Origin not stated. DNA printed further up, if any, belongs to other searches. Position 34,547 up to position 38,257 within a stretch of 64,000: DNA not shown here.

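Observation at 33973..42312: Five-gene operon of giant signal-peptide proteins with no recognisable domains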

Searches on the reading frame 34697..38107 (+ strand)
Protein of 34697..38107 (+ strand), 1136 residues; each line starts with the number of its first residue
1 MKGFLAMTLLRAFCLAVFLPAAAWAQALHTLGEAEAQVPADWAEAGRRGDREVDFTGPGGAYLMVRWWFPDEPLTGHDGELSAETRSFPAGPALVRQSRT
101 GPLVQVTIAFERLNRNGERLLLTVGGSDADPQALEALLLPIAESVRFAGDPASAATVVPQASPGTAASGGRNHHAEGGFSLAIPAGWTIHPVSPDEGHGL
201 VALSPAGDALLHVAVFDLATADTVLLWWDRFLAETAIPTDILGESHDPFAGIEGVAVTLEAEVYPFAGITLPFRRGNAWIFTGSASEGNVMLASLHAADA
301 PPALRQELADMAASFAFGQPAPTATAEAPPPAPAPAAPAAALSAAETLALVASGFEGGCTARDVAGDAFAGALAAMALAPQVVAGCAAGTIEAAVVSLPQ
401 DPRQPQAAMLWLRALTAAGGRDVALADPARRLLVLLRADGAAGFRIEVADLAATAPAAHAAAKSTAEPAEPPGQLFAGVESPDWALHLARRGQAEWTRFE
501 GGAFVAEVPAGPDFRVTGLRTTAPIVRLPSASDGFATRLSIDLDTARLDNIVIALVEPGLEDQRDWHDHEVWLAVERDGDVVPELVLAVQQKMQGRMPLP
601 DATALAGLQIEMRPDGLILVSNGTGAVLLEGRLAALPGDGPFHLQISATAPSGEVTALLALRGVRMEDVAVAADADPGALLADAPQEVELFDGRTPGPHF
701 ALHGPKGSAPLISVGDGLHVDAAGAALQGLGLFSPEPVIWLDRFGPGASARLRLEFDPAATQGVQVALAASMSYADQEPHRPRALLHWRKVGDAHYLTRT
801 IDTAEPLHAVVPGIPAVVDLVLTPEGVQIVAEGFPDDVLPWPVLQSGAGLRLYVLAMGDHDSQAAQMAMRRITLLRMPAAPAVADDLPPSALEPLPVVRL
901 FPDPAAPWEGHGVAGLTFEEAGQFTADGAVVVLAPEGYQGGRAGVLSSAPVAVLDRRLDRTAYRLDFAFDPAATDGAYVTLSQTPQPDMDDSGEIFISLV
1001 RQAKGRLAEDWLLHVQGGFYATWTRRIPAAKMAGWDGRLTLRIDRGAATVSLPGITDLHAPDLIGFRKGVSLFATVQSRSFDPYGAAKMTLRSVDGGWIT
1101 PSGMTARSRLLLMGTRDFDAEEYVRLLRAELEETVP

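Call 4: search_protein_families(library=pfam, proteins=[window:34697-38107:+], max_evalue=1)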
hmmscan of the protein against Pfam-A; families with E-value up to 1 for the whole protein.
window:34697-38107:+ (1136 aa): 1 family
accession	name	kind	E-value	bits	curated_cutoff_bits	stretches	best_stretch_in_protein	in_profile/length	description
PF10633.15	NPCBM_assoc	-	0.03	14.9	24.4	1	165-200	12-46/78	NPCBM-associated, NEW3 domain of alpha-galactosidase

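Call 5: search_protein_families(library=ncbifam, proteins=[window:34697-38107:+], max_evalue=1)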
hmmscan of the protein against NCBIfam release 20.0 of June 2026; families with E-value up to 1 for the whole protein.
window:34697-38107:+ (1136 aa): 1 family
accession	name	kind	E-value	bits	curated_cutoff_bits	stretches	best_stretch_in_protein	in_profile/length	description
TIGR03931.1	T7SS_Rv3446c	hypoth_equivalog_domain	0.0015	18.9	47.6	1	152-219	40-106/194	type VII secretion-associated protein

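Call 7: search_protein_families(library=padloc, proteins=[window:34697-38107:+], max_evalue=1)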
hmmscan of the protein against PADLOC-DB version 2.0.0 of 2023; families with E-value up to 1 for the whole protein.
window:34697-38107:+ (1136 aa): 0 families

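Call 8: find_homologous_proteins(query=window:34697-38107:+)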
Query window:34697-38107:+ (1136 aa): 7 proteins with E <= 0.001 among 8000 candidates.
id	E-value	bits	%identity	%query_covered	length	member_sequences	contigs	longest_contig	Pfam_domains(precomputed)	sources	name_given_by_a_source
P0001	0.0e+0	2486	99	100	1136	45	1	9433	-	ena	-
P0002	0.0e+0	2206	89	99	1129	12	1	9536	-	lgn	-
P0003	0.0e+0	1782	73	98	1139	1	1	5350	-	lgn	-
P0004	0.0e+0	1403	70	83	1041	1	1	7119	-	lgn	-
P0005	0.0e+0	1388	60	100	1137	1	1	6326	-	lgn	-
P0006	0.0e+0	1162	53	97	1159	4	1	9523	-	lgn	-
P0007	0.0e+0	1016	55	78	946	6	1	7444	-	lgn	-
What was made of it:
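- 34697..38107 (+): Gene B: 1136-aa exported protein. It has a signal peptide (cleavage after AWA), N-terminal modules, a segment with two invariant Cys (C359, C386) and three tandem beta-sandwich domains. Only 7 homologue clusters among 5.8 billion proteins by word search (call 8).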

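Call 9: find_encoding_contigs(protein=P0006, flank=10000, max_places=4)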
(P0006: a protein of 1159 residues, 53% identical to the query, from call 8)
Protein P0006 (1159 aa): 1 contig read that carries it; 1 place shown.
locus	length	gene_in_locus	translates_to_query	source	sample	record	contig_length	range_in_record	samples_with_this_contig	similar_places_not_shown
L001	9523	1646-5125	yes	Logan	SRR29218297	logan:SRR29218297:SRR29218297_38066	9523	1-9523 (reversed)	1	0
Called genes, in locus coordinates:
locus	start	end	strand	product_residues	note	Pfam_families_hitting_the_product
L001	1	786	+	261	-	?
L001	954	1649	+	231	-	-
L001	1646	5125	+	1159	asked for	-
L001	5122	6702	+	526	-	-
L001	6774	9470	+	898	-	-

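Call 10: find_encoding_contigs(protein=P0005, flank=10000, max_places=4)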
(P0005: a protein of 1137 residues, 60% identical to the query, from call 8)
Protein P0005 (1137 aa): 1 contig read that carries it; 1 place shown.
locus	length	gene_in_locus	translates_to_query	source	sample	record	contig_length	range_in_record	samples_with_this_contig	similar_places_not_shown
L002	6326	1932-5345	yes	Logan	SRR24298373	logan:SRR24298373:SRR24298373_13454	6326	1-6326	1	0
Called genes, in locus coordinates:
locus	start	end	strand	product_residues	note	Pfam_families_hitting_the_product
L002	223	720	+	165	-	-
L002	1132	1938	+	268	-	-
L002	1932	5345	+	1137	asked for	-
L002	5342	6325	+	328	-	?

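Call 11: find_encoding_contigs(protein=P0002, flank=10000, max_places=4)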
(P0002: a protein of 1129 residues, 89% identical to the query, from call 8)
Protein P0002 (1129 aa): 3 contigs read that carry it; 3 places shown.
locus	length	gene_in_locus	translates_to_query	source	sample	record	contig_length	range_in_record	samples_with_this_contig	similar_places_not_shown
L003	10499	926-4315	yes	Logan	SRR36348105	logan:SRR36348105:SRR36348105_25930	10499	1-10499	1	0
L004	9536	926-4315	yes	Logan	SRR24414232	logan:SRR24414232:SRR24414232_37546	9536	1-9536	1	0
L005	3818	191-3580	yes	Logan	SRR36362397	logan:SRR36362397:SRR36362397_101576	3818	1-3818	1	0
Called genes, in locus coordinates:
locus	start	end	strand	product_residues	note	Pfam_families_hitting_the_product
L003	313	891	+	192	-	-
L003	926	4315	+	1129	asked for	-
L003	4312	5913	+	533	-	-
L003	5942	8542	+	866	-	-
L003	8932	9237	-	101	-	PF13442:Cytochrome_CBB3, PF00034:Cytochrom_C (weak)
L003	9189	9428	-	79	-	-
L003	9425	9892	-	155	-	-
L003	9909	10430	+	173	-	-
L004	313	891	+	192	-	-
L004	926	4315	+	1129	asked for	-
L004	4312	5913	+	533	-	-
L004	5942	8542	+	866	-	-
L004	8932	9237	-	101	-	PF13442:Cytochrome_CBB3, PF00034:Cytochrom_C (weak)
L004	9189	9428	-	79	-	-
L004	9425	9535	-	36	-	?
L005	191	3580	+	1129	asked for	-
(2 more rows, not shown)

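Call 13: find_encoding_contigs(protein=P0001, flank=10000, max_places=6)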
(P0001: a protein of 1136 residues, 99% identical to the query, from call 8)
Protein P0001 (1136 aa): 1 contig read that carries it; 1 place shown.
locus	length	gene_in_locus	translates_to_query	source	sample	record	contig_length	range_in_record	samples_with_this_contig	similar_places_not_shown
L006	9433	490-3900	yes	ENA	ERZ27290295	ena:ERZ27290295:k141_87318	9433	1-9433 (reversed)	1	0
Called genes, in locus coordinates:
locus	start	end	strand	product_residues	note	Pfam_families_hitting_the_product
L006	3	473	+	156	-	?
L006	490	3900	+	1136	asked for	-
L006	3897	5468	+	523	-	-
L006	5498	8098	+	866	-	-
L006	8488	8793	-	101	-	PF13442:Cytochrome_CBB3, PF00034:Cytochrom_C (weak)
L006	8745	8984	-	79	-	-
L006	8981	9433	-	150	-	?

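Call 14: find_encoding_contigs(protein=P0003, flank=10000, max_places=4)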
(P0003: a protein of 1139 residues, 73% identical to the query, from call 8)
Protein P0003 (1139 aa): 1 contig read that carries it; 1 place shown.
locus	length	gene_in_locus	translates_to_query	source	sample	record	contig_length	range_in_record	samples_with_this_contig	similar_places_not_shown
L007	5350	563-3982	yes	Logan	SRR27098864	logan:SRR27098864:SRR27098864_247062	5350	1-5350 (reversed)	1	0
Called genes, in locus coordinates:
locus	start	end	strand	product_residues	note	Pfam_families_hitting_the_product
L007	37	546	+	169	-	-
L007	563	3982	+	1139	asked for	-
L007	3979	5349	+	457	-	?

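Call 15: find_encoding_contigs(protein=P0007, flank=10000, max_places=4)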
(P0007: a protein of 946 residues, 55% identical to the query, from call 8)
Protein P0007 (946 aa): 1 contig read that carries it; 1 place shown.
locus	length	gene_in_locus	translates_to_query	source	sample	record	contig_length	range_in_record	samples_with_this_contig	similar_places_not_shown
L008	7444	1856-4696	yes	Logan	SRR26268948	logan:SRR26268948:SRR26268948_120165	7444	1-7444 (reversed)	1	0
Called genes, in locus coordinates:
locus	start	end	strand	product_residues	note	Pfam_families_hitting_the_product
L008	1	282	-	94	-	?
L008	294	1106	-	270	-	PF01774:UreD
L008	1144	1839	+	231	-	-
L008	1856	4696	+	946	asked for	-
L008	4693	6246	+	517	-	-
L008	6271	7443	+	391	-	?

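Call 16: find_encoding_contigs(protein=P0004, flank=10000, max_places=4)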
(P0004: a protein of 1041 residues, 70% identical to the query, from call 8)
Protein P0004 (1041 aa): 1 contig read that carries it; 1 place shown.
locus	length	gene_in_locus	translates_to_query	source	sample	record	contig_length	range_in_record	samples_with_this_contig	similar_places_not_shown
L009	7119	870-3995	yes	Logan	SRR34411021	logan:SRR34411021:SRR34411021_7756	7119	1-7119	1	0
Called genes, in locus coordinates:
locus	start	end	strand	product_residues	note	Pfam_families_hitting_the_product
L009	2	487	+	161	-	?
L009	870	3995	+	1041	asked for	-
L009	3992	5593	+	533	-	-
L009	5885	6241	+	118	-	-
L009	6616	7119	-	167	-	?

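Call 22: search_solved_structures(query=window:34697-38107:+, max_evalue=1)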
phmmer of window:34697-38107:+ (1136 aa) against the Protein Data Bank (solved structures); distinct sequences matched with E-value up to 1: 1.
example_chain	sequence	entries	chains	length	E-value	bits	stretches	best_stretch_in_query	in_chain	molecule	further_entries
1z69_A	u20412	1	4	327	0.1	13.8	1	191-289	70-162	Coenzyme F420-dependent N(5),N(10)-methylenetetrahydromethanopterin reductase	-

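Call 24: search_solved_structures(query=L003:4312-5913:+, max_evalue=1)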
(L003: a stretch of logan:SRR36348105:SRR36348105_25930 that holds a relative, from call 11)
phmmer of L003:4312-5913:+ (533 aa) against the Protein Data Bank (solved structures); distinct sequences matched with E-value up to 1: 0.

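Call 32: find_homologous_proteins(query=L003:4312-5910:+)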
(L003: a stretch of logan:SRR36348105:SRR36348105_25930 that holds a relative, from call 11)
Query L003:4312-5910:+ (533 aa): 14 proteins with E <= 0.001 among 8000 candidates.
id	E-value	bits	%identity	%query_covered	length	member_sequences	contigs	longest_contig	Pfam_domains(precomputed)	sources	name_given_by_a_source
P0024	0.0e+0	1219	100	100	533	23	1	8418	-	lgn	-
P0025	0.0e+0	1091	90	100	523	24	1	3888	-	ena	-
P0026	2.4e-293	992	81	100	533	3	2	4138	-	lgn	-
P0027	7.5e-219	746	84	72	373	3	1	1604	-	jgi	jgi:hypothetical protein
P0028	1.2e-210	719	61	99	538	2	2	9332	-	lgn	-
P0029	3.9e-185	635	56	95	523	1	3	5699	-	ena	-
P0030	4.9e-183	628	59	89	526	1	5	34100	-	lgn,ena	-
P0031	3.9e-182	625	56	98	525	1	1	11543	-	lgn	-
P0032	9.5e-182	624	56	98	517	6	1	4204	-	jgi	jgi:hypothetical protein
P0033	8.7e-173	594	55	89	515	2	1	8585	-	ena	-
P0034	1.7e-138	481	49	85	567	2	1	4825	-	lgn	-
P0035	1.3e-133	465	49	85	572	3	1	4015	-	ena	-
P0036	7.3e-70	254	40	71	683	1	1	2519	-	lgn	-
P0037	1.5e-25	108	47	21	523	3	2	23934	-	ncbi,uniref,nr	ncbi:hypothetical protein [Rhodobacter aestuarii]|uniref:hypothetical protein n=1 Tax=Rhodobacter ae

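Call 58: find_related_loci(query=A4, collection=genome_contigs, flank=10000)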
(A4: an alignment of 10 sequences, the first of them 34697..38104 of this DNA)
Query A4 (1136 aa) in genome_contigs; peptide patterns used: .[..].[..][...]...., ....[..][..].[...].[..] (x = any residue, [..] = any of these).
253 stretches matched a pattern; 4 encode a relative of the query (tblastn E <= 1e-3); 4 distinct loci.
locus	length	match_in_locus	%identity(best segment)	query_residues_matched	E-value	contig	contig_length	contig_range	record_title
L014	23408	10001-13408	99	1-1136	0e+0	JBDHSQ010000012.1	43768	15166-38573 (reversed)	MAG: Paracoccaceae bacterium isolate AS-MICRO-3CA.127 NODE_3121_length_43768_cov_11.400990, whole genome shotgun sequenc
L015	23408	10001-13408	99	1-1136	0e+0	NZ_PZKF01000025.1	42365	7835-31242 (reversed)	Phaeovulum veldkampii DSM 11550 contig00025, whole genome shotgun sequence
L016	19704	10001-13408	99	1-1136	0e+0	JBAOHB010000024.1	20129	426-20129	MAG: Albidovulum sp. isolate AS_Ams2_Bin6 np1_contig_61289, whole genome shotgun sequence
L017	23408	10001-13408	100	1-1136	0e+0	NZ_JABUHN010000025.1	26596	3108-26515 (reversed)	Tabrizicola sp. SY72 KCTC62105_scaffold25, whole genome shotgun sequence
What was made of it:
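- Relatives come from activated-sludge MAGs, to judge by their isolate names (call 58).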

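Call 72: search_protein_families(library=pfam, alignment_id=A3, max_evalue=1)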
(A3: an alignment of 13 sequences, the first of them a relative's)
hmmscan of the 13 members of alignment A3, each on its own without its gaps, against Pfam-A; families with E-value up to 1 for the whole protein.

A. member 1, P0024 (533 aa): 1 family
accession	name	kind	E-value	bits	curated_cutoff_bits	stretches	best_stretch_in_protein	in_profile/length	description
PF05655.16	AvrD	-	0.044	13.6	25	1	132-191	267-323/331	Pseudomonas avirulence D protein (AvrD)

B. families by the number of members that match (of 13 scanned): 11 families
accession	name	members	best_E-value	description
PF20415.3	DUF6699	2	0.001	Family of unknown function (DUF6699)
PF11083.13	Relaxase_C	2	0.099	C-terminal helical hairpin domain from relaxase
PF06785.16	UPF0242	1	0.011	Uncharacterised protein family (UPF0242) N-terminus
PF05655.16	AvrD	1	0.044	Pseudomonas avirulence D protein (AvrD)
PF08524.16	rRNA_processing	1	0.074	rRNA processing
PF18904.5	DUF5660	1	0.14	Domain of unknown function (DUF5660)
PF17759.6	tRNA_synthFbeta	1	0.15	Phenylalanyl tRNA synthetase beta chain CLM domain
PF13324.12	GCIP_N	1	0.17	Grap2 and cyclin-D-interacting, N-terminal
PF07887.16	Calmodulin_bind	1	0.3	Calmodulin binding protein-like N-terminal domain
PF15729.11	CTSRT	1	0.3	Cation channel sperm-associated targeting subunit tau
PF25493.1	Peripla_BP_A-cyclase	1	0.31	Adenylate cyclase, periplasmic binding protein-like domain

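Call 73: search_protein_families(library=pfam, alignment_id=A4, max_evalue=1)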
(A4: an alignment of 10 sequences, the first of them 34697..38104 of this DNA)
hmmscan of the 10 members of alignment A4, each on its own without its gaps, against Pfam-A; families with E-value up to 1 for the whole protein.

A. member 1, window:34697-38104:+ (1136 aa): 1 family
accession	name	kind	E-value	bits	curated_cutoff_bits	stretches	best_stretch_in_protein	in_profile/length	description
PF10633.15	NPCBM_assoc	-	0.03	14.9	24.4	1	165-200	12-46/78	NPCBM-associated, NEW3 domain of alpha-galactosidase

B. families by the number of members that match (of 10 scanned): 2 families
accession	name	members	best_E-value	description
PF10633.15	NPCBM_assoc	3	0.03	NPCBM-associated, NEW3 domain of alpha-galactosidase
PF21839.2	DUF6898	1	0.16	Domain of unknown function (DUF6898)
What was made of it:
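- On ConA-like lectin / LamG superfamily (B residues 470-1136): There is no Pfam hit (calls 4, 73).
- Closest known: Tandem LamG/LNS and tandem-repeat galectin beta-sandwich arrays. Different: There is no Pfam Laminin_G or Gal-bind_lectin hit (calls 4, 73).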

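Call 74: find_encoding_contigs(protein=P0037, flank=10000, max_places=2)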
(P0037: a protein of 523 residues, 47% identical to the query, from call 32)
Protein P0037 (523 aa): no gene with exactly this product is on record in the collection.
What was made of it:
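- Tried and rejected: Neighbourhood of the R. aestuarii paralogue P0037 could not be examined, because the protein is not on record (call 74).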

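Call 90: find_encoding_contigs(protein=P0030, flank=10000, max_places=3)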
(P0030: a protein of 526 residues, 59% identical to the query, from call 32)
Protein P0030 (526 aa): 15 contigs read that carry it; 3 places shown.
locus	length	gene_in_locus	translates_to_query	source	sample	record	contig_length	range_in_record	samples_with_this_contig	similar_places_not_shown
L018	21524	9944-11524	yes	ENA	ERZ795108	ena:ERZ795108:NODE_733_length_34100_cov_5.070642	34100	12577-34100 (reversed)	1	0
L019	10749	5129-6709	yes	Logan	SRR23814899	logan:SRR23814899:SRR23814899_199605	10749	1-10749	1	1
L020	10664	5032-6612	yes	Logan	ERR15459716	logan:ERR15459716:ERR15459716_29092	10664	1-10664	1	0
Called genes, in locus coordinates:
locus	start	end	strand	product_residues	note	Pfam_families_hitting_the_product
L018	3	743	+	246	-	?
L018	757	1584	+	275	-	PF00793:DAHP_synth_1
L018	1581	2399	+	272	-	PF02348:CTP_transf_3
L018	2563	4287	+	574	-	PF00528:BPD_transp_1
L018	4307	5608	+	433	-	PF00005:ABC_tran, PF09821:AAA_assoc_C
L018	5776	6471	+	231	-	-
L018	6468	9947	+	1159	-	-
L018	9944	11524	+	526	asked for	-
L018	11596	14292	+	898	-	-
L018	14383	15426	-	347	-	-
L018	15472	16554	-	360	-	PF10555:MraY_sig1 (weak), PF00953:Glycos_transf_4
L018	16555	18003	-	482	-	PF01225:Mur_ligase (weak), PF08245:Mur_ligase_M, PF02875:Mur_ligase_C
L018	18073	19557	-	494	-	PF01225:Mur_ligase (weak), PF08245:Mur_ligase_M, PF02875:Mur_ligase_C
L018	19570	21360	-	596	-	PF03717:PBP_dimer, PF00905:Transpeptidase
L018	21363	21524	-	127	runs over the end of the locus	-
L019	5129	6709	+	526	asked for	-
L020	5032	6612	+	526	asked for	-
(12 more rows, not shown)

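Call 95: search_solved_structures(query=A3, max_evalue=5)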
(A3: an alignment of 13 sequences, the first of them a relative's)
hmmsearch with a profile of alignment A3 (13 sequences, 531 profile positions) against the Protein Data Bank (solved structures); distinct sequences matched with E-value up to 5: 4.
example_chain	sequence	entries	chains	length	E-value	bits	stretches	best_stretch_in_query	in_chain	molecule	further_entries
8v11_B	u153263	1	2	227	0.95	11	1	201-269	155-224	Ipl1/Nuf2 chimera protein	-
5f5p_C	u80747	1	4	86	1.2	10.7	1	351-400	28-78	Rho-associated protein kinase 1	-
5ms3_A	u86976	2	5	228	1.5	10.3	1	472-510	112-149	Kallikrein-8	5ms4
9cfs_A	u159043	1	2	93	2.9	9.4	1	201-266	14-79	Long regulatory protein rop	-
